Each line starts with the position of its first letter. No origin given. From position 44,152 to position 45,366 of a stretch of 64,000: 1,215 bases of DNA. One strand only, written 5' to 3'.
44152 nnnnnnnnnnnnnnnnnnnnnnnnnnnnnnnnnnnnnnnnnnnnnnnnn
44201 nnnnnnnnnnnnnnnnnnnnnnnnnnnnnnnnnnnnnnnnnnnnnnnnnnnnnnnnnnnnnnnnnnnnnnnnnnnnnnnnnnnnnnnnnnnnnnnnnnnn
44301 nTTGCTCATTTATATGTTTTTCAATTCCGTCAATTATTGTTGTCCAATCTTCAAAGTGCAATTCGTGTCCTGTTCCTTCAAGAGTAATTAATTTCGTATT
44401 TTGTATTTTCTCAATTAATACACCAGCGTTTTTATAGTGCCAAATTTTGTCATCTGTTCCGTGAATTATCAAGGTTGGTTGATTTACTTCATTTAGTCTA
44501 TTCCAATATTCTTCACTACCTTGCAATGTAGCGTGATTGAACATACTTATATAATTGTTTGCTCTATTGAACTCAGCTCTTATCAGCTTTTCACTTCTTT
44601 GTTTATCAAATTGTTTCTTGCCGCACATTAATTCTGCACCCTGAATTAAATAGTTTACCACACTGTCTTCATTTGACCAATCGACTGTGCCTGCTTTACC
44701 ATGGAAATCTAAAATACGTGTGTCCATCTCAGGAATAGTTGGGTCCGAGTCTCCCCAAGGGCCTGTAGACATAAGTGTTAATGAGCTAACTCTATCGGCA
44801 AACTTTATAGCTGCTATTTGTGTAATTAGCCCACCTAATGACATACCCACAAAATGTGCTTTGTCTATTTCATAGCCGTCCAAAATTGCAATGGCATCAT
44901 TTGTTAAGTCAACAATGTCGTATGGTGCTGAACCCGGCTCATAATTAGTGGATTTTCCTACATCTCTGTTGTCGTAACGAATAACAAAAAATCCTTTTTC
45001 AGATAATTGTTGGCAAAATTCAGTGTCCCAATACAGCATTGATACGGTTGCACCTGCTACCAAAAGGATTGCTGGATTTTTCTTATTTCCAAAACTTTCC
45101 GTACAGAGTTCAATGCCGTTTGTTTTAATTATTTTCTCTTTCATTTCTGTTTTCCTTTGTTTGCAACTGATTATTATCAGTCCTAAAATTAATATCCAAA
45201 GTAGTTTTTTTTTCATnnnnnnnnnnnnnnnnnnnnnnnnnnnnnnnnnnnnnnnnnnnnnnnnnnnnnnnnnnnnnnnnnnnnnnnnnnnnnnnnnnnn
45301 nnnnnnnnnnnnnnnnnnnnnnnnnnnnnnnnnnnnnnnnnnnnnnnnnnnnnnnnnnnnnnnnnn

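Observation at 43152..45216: tet(X4) tigecycline-resistance gene with overlapping hydrolase gene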

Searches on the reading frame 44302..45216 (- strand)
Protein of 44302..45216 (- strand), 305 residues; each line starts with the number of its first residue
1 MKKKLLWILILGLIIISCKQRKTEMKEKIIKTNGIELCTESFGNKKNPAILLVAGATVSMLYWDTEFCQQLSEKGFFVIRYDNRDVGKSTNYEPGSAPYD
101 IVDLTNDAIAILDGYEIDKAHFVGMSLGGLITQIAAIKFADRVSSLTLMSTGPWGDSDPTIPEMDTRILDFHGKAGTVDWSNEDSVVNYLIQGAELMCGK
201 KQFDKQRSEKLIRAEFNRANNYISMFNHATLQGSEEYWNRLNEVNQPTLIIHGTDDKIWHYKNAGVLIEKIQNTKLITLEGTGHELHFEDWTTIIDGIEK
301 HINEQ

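Call 5: search_protein_families(proteins=[window:44302-45216:-], library=ncbifam)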
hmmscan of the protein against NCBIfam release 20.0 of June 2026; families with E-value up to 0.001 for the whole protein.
window:44302-45216:- (305 aa): 29 families (the best 25 are shown)
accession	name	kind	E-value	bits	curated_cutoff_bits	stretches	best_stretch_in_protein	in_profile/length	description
NF041759.1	mac_hydro_EstT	equivalog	6.9e-159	527.3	450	1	26-303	1-278/278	macrolide hydrolase EstT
NF052610.1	macro_16_ester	equivalog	8.8e-133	441.9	420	1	25-302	1-280/281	alpha/beta fold macrolide esterase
NF053684.1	esterase_mleBCA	exception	5.3e-106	353.9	570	1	25-302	1-281/281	BCA family alpha/beta fold macrolide esterase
NF053693.1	esterase_mleCBF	exception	3.1e-101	338.4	564.5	1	25-301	1-277/279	CBF family alpha/beta fold macrolide esterase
NF033124.1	estX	equivalog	1.4e-86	290.1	600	1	25-300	1-277/280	macrolide esterase EstX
NF053683.1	esterase_mleBRB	exception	5.5e-84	282.1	585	1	25-304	1-278/280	BRB family alpha/beta fold macrolide esterase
NF051488.1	bifunc_PcaDC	exception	4.4e-22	78.7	390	1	43-304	8-252/375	bifunctional 3-oxoadipate enol-lactonase/4-carboxymuconolactone decarboxylase PcaDC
TIGR02427.1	protocat_pcaD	equivalog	9.6e-20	71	255.85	1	46-152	12-113/251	3-oxoadipate enol-lactonase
NF051487.1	bifunc_PcaCD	exception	4.9e-18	65.4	430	1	46-302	171-411/413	bifunctional 4-carboxymuconolactone decarboxylase/3-oxoadipate enol-lactonase PcaCD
NF050089.1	i_nPHAscl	equivalog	3.1e-17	62.6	300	2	45-151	16-117/288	intracellular short-chain-length polyhydroxyalkanoate depolymerase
TIGR03611.1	RutD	equivalog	1.3e-16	60.7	238.5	1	45-288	11-241/258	pyrimidine utilization protein D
NF011457.0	PRK14875.1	equivalog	9.2e-15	54.5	307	1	43-303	128-370/372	acetoin dehydrogenase dihydrolipoyllysine-residue acetyltransferase subunit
TIGR03695.1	menH_SHCHC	equivalog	2.3e-14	53.4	208.55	1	48-301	3-250/252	2-succinyl-6-hydroxy-2,4-cyclohexadiene-1-carboxylate synthase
NF045632.1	hydroxlase_HsaD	equivalog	1.2e-12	47.4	400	1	22-289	9-275/290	4,5:9,10-diseco-3-hydroxy-5,9,17-trioxoandrosta-1(10),2-diene-4-oate hydrolase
NF004514.1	PRK05855.1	equivalog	1.6e-12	46.8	455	1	28-153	3-127/578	SDR family oxidoreductase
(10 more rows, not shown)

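Call 9: search_solved_structures(query=window:44302-45216:-, show_alignments=1, max_evalue=1e-20)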
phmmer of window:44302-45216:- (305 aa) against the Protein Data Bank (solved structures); distinct sequences matched with E-value up to 1e-20: 8.
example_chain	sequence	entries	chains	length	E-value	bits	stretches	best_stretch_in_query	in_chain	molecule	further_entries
11ts_A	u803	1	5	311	4.5e-189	630.1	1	1-304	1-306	alpha/beta-hydrolase macrolide esterase EstT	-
11tt_A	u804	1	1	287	9e-133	445.2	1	25-303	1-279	alpha/beta-hydrolase macrolide esterase EstT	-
11tu_A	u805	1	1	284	1.8e-97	329.3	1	25-302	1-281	alpha/beta-hydrolase macrolide esterase EstT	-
11tv_D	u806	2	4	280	1.1e-82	280.8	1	25-299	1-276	alpha/beta-hydrolase macrolide esterase EstX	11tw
1q0r_A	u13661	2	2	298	3.5e-34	121.5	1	25-153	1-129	aclacinomycin methylesterase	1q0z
8pzg_A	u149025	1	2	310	5.8e-25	91.2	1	25-301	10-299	ORF17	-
8v16_C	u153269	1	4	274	9.4e-22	80.7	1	31-285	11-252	Esterase 1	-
6eb3_A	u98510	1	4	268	9.9e-22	80.6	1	31-285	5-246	Est1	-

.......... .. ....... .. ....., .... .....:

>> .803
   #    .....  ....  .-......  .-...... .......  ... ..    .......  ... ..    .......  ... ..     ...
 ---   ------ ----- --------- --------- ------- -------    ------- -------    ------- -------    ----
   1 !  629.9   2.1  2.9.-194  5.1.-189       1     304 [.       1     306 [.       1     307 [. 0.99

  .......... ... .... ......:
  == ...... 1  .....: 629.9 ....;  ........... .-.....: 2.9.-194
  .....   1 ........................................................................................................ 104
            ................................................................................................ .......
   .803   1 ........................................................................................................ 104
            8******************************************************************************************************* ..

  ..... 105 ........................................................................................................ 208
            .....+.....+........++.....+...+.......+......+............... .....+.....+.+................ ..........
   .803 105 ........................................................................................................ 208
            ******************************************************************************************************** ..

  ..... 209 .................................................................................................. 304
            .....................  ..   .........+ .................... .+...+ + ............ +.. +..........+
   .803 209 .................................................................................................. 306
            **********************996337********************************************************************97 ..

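Call 44: find_encoding_contigs(protein=window:44302-45216:-, flank=6000, max_places=10)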
Protein window:44302-45216:- (305 aa): 26 contigs read that carry it; 10 places shown.
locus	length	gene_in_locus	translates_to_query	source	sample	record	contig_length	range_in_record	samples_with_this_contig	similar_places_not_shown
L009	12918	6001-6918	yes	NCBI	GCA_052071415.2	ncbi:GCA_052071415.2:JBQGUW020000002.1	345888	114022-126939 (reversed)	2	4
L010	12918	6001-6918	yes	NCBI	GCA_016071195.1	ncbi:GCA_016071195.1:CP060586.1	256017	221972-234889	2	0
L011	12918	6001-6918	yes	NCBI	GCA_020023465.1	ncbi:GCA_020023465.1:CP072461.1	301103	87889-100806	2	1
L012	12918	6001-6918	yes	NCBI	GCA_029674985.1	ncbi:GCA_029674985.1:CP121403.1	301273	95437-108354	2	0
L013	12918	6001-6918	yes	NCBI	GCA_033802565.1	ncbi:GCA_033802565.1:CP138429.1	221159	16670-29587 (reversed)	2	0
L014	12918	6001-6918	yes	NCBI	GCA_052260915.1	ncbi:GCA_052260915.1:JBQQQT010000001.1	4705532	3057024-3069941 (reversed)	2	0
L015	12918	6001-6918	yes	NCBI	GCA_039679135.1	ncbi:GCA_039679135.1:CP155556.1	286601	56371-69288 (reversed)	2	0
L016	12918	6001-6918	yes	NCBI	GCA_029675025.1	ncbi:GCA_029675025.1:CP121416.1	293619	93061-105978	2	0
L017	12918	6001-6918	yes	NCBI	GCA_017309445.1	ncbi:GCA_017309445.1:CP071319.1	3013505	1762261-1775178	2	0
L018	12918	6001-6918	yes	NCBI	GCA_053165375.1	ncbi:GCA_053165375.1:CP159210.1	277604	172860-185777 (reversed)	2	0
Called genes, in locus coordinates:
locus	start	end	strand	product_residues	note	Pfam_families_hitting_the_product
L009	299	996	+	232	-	PF03811:Zn_ribbon_InsA, PF12759:HTH_Tnp_IS1, PF03400:DDE_Tnp_IS1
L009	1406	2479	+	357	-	PF25164:CoiA_N (weak)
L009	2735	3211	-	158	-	-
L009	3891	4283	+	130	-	-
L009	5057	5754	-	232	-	PF03811:Zn_ribbon_InsA, PF12759:HTH_Tnp_IS1, PF03400:DDE_Tnp_IS1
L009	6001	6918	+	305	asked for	PF00561:Abhydrolase_1, PF12146:Hydrolase_4, PF12697:Abhydrolase_6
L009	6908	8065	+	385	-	PF01494:FAD_binding_3, PF01266:DAO (faint), PF07992:Pyr_redox_2 (weak), PF13450:NAD_binding_8 (weak)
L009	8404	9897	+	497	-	PF14319:Zn_Tnp_IS91, PF04986:Y2_Tnp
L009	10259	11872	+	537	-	PF03193:RsgA_GTPase (faint), PF00005:ABC_tran, PF00931:NB-ARC (faint), PF02463:SMC_N, PF05729:NACHT (faint), PF13304:AAA_21 (weak), PF00005:ABC_tran, PF02463:SMC_N, +5 more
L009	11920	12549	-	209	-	PF00132:Hexapep, PF14602:Hexapep_2 (weak)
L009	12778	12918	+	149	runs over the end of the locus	PF13601:HTH_34 (faint), PF01047:MarR, PF12802:MarR_2 (weak), PF13412:HTH_24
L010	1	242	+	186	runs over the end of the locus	PF00239:Resolvase, PF02796:HTH_7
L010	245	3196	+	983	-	PF13700:DUF4158, PF01526:DDE_Tnp_Tn3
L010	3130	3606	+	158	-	-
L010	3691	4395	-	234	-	PF03050:DDE_Tnp_IS66 (faint), PF00665:rve (weak), PF13610:DDE_Tnp_IS240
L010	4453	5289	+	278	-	PF04986:Y2_Tnp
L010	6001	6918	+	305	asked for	PF00561:Abhydrolase_1, PF12146:Hydrolase_4, PF12697:Abhydrolase_6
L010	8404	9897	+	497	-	PF14319:Zn_Tnp_IS91, PF04986:Y2_Tnp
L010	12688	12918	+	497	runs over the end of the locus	PF14319:Zn_Tnp_IS91, PF04986:Y2_Tnp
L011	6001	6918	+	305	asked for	PF00561:Abhydrolase_1, PF12146:Hydrolase_4, PF12697:Abhydrolase_6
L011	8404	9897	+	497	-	PF14319:Zn_Tnp_IS91, PF04986:Y2_Tnp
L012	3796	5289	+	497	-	PF14319:Zn_Tnp_IS91, PF04986:Y2_Tnp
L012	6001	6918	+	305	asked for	PF00561:Abhydrolase_1, PF12146:Hydrolase_4, PF12697:Abhydrolase_6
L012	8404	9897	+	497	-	PF14319:Zn_Tnp_IS91, PF04986:Y2_Tnp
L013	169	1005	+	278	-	PF04986:Y2_Tnp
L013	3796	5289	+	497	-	PF14319:Zn_Tnp_IS91, PF04986:Y2_Tnp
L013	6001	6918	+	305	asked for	PF00561:Abhydrolase_1, PF12146:Hydrolase_4, PF12697:Abhydrolase_6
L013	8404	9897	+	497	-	PF14319:Zn_Tnp_IS91, PF04986:Y2_Tnp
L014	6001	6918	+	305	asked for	PF00561:Abhydrolase_1, PF12146:Hydrolase_4, PF12697:Abhydrolase_6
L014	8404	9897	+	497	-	PF14319:Zn_Tnp_IS91, PF04986:Y2_Tnp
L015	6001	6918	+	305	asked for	PF00561:Abhydrolase_1, PF12146:Hydrolase_4, PF12697:Abhydrolase_6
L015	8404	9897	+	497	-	PF14319:Zn_Tnp_IS91, PF04986:Y2_Tnp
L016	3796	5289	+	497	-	PF14319:Zn_Tnp_IS91, PF04986:Y2_Tnp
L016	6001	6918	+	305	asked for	PF00561:Abhydrolase_1, PF12146:Hydrolase_4, PF12697:Abhydrolase_6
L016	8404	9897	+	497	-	PF14319:Zn_Tnp_IS91, PF04986:Y2_Tnp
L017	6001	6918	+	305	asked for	PF00561:Abhydrolase_1, PF12146:Hydrolase_4, PF12697:Abhydrolase_6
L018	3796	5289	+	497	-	PF14319:Zn_Tnp_IS91, PF04986:Y2_Tnp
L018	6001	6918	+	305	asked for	PF00561:Abhydrolase_1, PF12146:Hydrolase_4, PF12697:Abhydrolase_6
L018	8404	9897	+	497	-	PF14319:Zn_Tnp_IS91, PF04986:Y2_Tnp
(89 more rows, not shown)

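Call 47: find_related_loci(query=window:44302-45216:-, collection=genome_contigs, flank=4000)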
Query window:44302-45216:- (305 aa) in genome_contigs; peptide patterns used: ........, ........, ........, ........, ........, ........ (x = any residue, [..] = any of these).
79 stretches matched a pattern; 21 encode a relative of the query (tblastn E <= 1e-3); 21 distinct loci.
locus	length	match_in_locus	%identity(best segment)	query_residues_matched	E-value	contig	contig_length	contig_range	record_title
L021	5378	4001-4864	90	17-304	0e+0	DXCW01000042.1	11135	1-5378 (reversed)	MAG TPA_asm: Candidatus Sphingobacterium stercorigallinarum isolate CHK174-1108 CHK174__C24525_L11135_SAMEA104467488, wh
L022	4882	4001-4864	90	17-304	0e+0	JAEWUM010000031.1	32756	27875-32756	MAG: Bacteroidetes bacterium isolate OH_SDB_22 k127_653998, whole genome shotgun sequence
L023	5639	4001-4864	90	17-304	0e+0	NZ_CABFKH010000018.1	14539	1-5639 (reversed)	Actinobacillus indolicus strain 46K2C, whole genome shotgun sequence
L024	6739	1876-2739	90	17-304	0e+0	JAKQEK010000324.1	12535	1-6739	MAG: Bacteroidota bacterium isolate USDE_maxbin.100 k141_703215, whole genome shotgun sequence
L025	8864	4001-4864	90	17-304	0e+0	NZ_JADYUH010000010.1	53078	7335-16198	Prevotellamassilia timonensis strain An873 An873_NODE_10_length_53078_cov_30.694501_pilon, whole genome shotgun sequence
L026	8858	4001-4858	82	16-301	3e-167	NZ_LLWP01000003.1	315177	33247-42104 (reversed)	Pedobacter sp. Hv1 Contig03, whole genome shotgun sequence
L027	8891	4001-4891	79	8-304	8e-167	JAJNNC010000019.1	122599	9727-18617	Catalimonadaceae bacterium JC749 19, whole genome shotgun sequence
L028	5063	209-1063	82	17-301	5e-167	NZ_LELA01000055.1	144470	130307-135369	Chryseobacterium sp. BGARF1 AB671_contig000055, whole genome shotgun sequence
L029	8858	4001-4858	82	17-302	3e-165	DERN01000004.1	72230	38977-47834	MAG TPA_asm: Flavobacteriaceae bacterium UBA3339 UBA3339_contig_185, whole genome shotgun sequence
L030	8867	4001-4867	80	17-305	4e-163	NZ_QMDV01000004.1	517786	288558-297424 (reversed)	Pontibacter arcticus strain 2b14 b14_scaffold4, whole genome shotgun sequence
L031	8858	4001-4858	81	17-302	3e-162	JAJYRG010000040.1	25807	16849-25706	MAG: Bacteroidetes bacterium isolate DX1.bin102 NODE_2763_length_25807_cov_16.122118, whole genome shotgun sequence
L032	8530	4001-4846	78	21-302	5e-157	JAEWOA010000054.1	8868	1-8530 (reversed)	MAG: Actinomycetes bacterium isolate OH_SBlB_43 k127_146158, whole genome shotgun sequence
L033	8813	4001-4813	81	30-300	8e-155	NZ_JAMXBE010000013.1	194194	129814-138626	Parapedobacter tibetensis strain C3-2-M9 Scaffold13, whole genome shotgun sequence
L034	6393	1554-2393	73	25-304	3e-145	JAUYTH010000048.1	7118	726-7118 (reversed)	MAG: Bacteroidales bacterium isolate C8_concoct.bin.87 C8_k141_64791, whole genome shotgun sequence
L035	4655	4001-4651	94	17-233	2e-141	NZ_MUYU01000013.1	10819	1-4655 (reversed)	Moraxella pluranimalium strain CCUG 54913 54913T_ctg_0000013, whole genome shotgun sequence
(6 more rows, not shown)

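Call 57: search_protein_families(proteins=[L022:2366-3793:+, L024:5113-6333:+, L024:2929-3621:+, L024:40-810:+, L021:2812-3783:+], library=ncbifam, max_evalue=0.00001)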
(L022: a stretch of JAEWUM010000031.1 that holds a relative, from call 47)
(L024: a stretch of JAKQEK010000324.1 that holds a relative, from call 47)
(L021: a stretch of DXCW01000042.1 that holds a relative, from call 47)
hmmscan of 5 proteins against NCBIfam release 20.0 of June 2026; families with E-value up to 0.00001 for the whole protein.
L022:2366-3793:+ (475 aa): 12 families
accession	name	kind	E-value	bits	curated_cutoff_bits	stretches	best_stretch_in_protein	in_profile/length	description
NF040815.2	recomb_XerA_Arch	equivalog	9.7e-66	222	220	1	206-467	3-261/263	site-specific tyrosine recombinase/integron integrase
TIGR02249.1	integrase_gron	subfamily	1.1e-62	212.3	265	2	205-382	4-181/315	integron integrase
TIGR02225.1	recomb_XerD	equivalog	5.2e-60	203.2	329.6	1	211-469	9-283/290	site-specific tyrosine recombinase XerD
TIGR02224.1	recomb_XerC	equivalog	1.2e-56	192.2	335.15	1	206-468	3-285/295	tyrosine recombinase XerC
NF001399.0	PRK00283.1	subfamily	8.3e-54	182.8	279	1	200-469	6-292/300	tyrosine recombinase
NF002331.0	PRK01287.1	subfamily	8.8e-49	166.4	371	1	199-468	26-320/365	site-specific tyrosine recombinase XerC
NF011946.0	PRK15417.1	equivalog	2.9e-37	128.6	435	2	210-395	24-207/337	integron integrase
NF003462.0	PRK05084.1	equivalog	3.9e-24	85.1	267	1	321-467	199-351/360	tyrosine recombinase XerS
NF007370.0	PRK09870.1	subfamily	7.4e-14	51.8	221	1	296-459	7-178/200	tyrosine-type DNA invertase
NF002685.0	PRK02436.1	equivalog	9.8e-10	38.7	178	1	207-457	6-243/245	site-specific tyrosine recombinase XerD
NF040693.1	recomb_GmtY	equivalog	3.3e-08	33.2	340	1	391-466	359-438/441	gamma-mobile-trio recombinase GmtY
NF007371.0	PRK09871.1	subfamily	7.8e-08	32.1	222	1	317-459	26-173/198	tyrosine-type DNA invertase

L024:5113-6333:+ (406 aa): 45 families (the best 25 are shown)
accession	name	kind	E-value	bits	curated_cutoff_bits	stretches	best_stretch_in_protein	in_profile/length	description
NF012174.0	tet_MFS_A_B_C_D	equivalog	6.5e-100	334.6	475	1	6-394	1-381/382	Tet(A)/Tet(B)/Tet(C) family tetracycline efflux MFS transporter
NF045486.1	tet_MFS_30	exception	2.1e-82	277.4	730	1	6-397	2-385/392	tetracycline efflux MFS transporter Tet(30)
NF012193.0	tet_MFS_A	exception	2.5e-82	277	840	1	6-392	3-381/394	tetracycline efflux MFS transporter Tet(A)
NF012191.0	tet_MFS_C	exception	2.7e-82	276.8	850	1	1-395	1-385/396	tetracycline efflux MFS transporter Tet(C)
NF012207.0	tet_MFS_H_J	exception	2.2e-76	257.4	700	1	6-402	2-389/392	Tet(H)/Tet(J) family tetracycline efflux MFS transporter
NF012195.0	tet_MFS_H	exception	2.4e-74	250.8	840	1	6-402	2-389/392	tetracycline efflux MFS transporter Tet(H)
NF012192.0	tet_MFS_G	exception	1.7e-72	244.7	800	1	7-399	3-387/391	tetracycline efflux MFS transporter Tet(G)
NF012194.0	tet_MFS_J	exception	3.7e-71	240.1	870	1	6-401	2-388/398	tetracycline efflux MFS transporter Tet(J)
NF045488.1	tet_MFS_62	exception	4.9e-71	239.9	775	1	6-397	1-384/385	tetracycline efflux MFS transporter Tet(62)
NF012188.1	tet_MFS_Y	exception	8.9e-68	229.1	820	1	8-398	4-385/391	tetracycline efflux MFS transporter Tet(Y)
NF012187.0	tet_MFS_E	exception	9.9e-65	219.2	820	1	6-395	2-384/405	tetracycline efflux MFS transporter Tet(E)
NF012190.1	tet_MFS_B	exception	1.5e-64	218.4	850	1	6-392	2-386/400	tetracycline efflux MFS transporter Tet(B)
NF045684.1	tet_MFS_65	exception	2.9e-62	211.1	800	1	15-397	4-377/383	tetracycline efflux MFS transporter Tet(65)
NF012186.0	tet_MFS_D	exception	1.5e-61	208.6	775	1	9-396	5-384/394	tetracycline efflux MFS transporter Tet(D)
NF012177.1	tet_MFS_42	exception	1.5e-36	126.5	850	1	12-388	2-381/411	tetracycline efflux MFS transporter Tet(42)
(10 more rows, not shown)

L024:2929-3621:+ (230 aa): 1 family
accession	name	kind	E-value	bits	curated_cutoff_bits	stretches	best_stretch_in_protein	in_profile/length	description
NF040563.1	guided_IscB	equivalog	2.2e-06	27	175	1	15-75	182-243/314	RNA-guided endonuclease IscB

L024:40-810:+ (256 aa): 4 families
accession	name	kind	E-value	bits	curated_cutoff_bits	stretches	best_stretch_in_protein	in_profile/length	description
NF040958.1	linco_LnuH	exception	1.7e-134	447.1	540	1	1-255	1-255/256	lincosamide nucleotidyltransferase Lnu(H)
NF033182.0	linco_LnuG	exception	2.9e-55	187.8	525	1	3-238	4-241/267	lincosamide nucleotidyltransferase Lnu(G)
NF000235.3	linco_LnuB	exception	1.7e-54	185.2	525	1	3-242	4-245/267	lincosamide nucleotidyltransferase Lnu(B)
NF000119.1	linco_LnuF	exception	6.2e-48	163.4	450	1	1-241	1-243/273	lincosamide nucleotidyltransferase Lnu(F)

L021:2812-3783:+ (323 aa): 5 families
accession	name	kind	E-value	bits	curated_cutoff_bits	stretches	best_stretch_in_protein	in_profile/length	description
NF000052.4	APH_9_Ia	exception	5.3e-15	55.5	680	1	5-311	11-318/330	aminoglycoside O-phosphotransferase APH(9)-Ia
TIGR02721.1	ycfN_thiK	equivalog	6.5e-10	38.6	299.45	1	101-260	64-205/256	thiamine kinase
TIGR02906.1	spore_CotS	subfamily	1.2e-09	37.6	172.7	1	52-244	25-228/314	CotS family spore coat protein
NF041256.1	GntI_guanitoxin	equivalog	2.3e-08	33.7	357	1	103-229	85-199/282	guanitoxin biosynthesis pre-guanitoxin N-oxide kinase GntI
TIGR02904.1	spore_ysxE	equivalog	9.1e-08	31.7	263.55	0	183-246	177-239/309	spore coat protein YsxE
